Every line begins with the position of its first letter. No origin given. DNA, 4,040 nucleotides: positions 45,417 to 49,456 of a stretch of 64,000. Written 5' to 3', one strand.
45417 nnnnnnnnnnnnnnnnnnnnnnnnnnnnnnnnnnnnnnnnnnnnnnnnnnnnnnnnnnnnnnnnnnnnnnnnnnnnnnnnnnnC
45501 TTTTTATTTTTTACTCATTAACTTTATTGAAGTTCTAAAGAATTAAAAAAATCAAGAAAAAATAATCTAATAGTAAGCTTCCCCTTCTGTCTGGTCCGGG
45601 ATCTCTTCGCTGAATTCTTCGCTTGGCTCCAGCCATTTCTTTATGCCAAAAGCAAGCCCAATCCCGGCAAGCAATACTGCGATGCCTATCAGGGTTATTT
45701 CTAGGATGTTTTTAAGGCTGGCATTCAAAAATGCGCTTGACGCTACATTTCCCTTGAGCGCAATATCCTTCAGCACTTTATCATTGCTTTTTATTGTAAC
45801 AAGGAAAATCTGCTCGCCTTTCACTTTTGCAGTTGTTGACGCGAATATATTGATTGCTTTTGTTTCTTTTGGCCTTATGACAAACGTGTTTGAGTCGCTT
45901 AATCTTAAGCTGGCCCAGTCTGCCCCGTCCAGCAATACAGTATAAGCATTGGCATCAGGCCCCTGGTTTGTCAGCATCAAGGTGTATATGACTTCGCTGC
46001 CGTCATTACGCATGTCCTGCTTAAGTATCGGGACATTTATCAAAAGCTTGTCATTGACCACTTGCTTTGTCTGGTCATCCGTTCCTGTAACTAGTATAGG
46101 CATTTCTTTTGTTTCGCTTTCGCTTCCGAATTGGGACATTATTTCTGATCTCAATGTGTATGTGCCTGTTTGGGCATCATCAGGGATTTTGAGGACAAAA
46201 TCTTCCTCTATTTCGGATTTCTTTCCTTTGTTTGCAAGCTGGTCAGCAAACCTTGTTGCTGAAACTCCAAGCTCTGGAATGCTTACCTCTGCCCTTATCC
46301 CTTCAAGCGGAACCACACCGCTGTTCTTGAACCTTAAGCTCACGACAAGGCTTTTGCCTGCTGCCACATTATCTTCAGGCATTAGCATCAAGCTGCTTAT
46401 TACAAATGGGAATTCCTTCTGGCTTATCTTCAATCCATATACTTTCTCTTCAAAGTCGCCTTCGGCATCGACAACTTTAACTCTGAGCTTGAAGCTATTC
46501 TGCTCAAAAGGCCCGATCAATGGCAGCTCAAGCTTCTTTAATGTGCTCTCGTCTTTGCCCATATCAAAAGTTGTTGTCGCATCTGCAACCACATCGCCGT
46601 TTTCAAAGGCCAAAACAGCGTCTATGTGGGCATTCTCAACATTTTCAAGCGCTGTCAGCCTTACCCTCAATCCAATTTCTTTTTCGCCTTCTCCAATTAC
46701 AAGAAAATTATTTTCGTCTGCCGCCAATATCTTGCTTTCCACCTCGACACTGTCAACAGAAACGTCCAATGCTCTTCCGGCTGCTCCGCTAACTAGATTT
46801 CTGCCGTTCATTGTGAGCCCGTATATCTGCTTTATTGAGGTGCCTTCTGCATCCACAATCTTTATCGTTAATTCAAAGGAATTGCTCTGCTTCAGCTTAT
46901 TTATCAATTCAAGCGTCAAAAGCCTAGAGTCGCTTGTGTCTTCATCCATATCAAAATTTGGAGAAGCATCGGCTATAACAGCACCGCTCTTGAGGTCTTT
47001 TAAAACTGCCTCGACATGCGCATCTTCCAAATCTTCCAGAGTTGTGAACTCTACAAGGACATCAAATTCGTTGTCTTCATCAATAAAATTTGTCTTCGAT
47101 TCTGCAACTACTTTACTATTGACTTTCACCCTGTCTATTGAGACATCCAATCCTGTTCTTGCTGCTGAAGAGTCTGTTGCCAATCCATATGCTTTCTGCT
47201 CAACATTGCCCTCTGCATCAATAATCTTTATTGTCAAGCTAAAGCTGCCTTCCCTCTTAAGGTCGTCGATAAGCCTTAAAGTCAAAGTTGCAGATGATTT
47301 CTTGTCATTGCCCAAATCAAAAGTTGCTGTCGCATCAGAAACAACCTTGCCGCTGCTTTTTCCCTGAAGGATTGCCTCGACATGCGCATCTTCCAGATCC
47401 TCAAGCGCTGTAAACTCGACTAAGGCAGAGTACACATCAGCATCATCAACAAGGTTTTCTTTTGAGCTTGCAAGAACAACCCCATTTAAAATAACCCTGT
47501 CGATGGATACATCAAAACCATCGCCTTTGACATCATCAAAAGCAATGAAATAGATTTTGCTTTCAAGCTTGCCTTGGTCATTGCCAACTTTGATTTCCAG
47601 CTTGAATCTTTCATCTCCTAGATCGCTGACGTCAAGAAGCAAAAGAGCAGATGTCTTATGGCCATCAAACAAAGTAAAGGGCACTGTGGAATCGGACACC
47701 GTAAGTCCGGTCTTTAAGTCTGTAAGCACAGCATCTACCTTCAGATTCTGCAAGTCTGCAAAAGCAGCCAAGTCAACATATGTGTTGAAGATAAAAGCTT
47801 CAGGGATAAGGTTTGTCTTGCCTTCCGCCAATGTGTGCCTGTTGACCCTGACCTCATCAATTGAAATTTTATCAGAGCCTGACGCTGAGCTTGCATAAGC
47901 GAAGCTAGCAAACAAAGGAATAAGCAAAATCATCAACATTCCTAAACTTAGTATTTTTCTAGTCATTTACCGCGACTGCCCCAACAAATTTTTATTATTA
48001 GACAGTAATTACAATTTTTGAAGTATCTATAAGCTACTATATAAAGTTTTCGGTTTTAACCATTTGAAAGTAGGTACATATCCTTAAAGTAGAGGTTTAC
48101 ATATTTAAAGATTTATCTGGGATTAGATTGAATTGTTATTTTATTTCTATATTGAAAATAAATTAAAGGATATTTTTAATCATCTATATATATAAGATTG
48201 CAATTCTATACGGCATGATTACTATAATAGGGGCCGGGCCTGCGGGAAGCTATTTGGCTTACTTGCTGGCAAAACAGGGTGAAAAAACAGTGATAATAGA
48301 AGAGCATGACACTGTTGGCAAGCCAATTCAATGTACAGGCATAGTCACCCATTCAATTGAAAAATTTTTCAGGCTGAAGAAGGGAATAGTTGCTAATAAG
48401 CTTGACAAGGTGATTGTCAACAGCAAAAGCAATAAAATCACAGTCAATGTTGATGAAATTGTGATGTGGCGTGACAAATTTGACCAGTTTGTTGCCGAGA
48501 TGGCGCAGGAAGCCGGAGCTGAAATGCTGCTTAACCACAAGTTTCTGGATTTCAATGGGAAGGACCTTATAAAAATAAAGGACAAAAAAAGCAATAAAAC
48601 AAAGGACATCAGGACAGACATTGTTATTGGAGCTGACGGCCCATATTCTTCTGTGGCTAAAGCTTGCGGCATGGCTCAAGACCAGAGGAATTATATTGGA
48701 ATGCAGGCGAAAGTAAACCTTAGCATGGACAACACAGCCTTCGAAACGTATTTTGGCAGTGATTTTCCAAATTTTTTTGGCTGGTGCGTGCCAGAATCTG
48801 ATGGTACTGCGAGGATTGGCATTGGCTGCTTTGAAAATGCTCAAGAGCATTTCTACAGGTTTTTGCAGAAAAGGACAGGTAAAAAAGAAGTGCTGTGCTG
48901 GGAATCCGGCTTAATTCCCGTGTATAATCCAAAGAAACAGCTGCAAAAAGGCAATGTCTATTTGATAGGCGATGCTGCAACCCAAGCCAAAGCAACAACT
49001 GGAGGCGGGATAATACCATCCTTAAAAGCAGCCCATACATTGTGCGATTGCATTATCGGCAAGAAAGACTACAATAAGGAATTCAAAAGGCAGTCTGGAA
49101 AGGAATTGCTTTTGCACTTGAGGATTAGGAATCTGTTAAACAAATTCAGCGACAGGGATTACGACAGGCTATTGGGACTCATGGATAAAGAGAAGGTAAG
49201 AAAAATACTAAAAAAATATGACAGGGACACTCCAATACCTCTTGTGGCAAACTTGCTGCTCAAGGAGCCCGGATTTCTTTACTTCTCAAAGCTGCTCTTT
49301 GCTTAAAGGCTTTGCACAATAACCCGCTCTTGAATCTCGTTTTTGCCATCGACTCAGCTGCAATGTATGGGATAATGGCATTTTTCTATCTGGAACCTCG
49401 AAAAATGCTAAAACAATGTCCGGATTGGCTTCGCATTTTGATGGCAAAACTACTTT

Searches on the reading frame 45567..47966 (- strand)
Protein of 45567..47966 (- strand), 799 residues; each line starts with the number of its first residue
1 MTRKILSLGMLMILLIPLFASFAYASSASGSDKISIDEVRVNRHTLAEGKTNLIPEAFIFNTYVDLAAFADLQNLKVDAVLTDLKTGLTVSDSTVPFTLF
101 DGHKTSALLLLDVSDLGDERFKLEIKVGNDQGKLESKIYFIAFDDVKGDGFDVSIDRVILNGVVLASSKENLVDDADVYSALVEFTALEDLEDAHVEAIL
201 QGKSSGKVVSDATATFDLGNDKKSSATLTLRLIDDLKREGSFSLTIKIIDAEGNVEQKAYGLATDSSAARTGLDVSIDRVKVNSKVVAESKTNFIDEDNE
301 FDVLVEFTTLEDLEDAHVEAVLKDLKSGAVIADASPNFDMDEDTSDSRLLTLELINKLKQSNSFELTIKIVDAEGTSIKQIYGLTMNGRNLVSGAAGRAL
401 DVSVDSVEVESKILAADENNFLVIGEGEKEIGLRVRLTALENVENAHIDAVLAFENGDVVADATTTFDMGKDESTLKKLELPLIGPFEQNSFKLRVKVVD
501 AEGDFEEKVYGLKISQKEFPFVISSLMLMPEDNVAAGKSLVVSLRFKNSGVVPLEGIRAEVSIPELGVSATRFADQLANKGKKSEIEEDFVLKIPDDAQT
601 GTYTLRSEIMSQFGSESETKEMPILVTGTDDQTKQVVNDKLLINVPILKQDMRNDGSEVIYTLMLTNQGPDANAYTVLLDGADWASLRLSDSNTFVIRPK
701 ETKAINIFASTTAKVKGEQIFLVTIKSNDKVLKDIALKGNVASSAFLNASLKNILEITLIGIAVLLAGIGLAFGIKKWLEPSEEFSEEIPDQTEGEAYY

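Call 10: search_protein_families(library=pfam, proteins=[window:45567-47966:-], max_evalue=0.0001)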
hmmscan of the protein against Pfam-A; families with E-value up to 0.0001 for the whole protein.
window:45567-47966:- (799 aa): 1 family
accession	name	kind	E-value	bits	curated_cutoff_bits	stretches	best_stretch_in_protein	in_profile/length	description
PF11614.14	FixG_C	-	2.4e-06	28.2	25.6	0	660-726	34-102/119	IG-like fold at C-terminal of FixG, putative oxidoreductase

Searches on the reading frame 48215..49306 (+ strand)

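Call 10: search_protein_families(library=pfam, proteins=[window:48215-49306:+], max_evalue=0.0001)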
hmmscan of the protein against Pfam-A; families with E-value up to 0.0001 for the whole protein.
window:48215-49306:+ (363 aa): 8 families
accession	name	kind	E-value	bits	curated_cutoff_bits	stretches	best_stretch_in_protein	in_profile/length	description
PF01494.25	FAD_binding_3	-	1.8e-17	64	22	1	3-217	5-230/349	FAD binding domain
PF07992.20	Pyr_redox_2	-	7.1e-09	35.9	26.1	0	2-78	3-79/291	Pyridine nucleotide-disulphide oxidoreductase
PF01266.30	DAO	-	2.3e-08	34.4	27.9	0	2-35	2-35/353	FAD dependent oxidoreductase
PF13450.12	NAD_binding_8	-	7.5e-08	33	21.9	1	4-35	1-32/68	NAD(P)-binding Rossmann-like domain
PF12831.13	FAD_oxidored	-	1.8e-07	31.3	27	1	2-140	2-143/416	FAD dependent oxidoreductase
PF03486.20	HI0933_like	-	7.9e-06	25.9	50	1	2-42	3-43/244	HI0933-like protein Rossmann domain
PF05834.18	Lycopene_cycl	-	6.9e-05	22.5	23.4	0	221-283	230-293/380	Lycopene cyclase protein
PF01134.28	GIDA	-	8.6e-05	22.2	22.1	0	2-172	2-179/391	Glucose inhibited division protein A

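Call 22: search_protein_families(library=ncbifam, proteins=[window:48215-49306:+], max_evalue=0.00001)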
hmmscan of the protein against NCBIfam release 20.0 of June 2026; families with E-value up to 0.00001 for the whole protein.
window:48215-49306:+ (363 aa): 36 families (the best 25 are shown)
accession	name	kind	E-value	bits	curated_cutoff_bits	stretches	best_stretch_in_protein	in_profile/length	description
TIGR02032.1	GG-red-SF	subfamily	1.3e-55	189.2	158.8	1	4-274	5-291/297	geranylgeranyl reductase family protein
TIGR02023.1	BchP-ChlP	subfamily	3.5e-35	121.7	343.3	1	2-282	3-300/388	geranylgeranyl diphosphate reductase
NF041160.1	DGGPL_Thplmales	equivalog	9.4e-22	77.5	780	1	3-298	7-331/396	digeranylgeranylglycerophospholipid reductase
TIGR02028.1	ChlP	equivalog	6.9e-21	74.4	505.3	1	2-294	3-318/398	geranylgeranyl reductase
NF041080.1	DGGGPL_reductase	equivalog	8.3e-20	71.1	580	1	2-282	4-313/447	digeranylgeranylglycerophospholipid reductase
NF008519.0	PRK11445.1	equivalog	4.5e-17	62.3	303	1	2-307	6-327/355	FAD-binding protein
NF004780.0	PRK06126.1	subfamily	9.1e-14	50.6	445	0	90-176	130-218/552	hypothetical protein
NF041385.1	Dggglyphlred_Halo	equivalog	2.4e-13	49.4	700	1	3-165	8-174/405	digeranylgeranylglycerophospholipid reductase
NF005243.0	PRK06753.1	equivalog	1.3e-10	40.7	365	1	2-178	3-190/374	hypothetical protein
NF005313.0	PRK06847.1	subfamily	2.8e-10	39.7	372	1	2-165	7-183/375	hypothetical protein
NF046068.1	AkvoneHdxseDnrF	equivalog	5.5e-10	38.7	650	0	82-162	104-187/439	aklavinone 12-hydroxylase DnrF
TIGR01984.1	UbiH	equivalog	5.6e-10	38.6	392.2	1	2-180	2-201/382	2-octaprenyl-6-methoxyphenyl hydroxylase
NF004832.0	PRK06184.1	subfamily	6.9e-10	38.3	476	0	90-276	115-314/506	hypothetical protein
TIGR01988.1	Ubi-OHases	subfamily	9e-10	37.9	224.65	1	2-171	2-193/387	ubiquinone biosynthesis hydroxylase, UbiH/UbiF/VisC/COQ6 family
NF004829.0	PRK06183.1-3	subfamily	9.8e-10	37.8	390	0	2-34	11-43/520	bifunctional 3-(3-hydroxy-phenyl)propionate/3-hydroxycinnamic acid hydroxylase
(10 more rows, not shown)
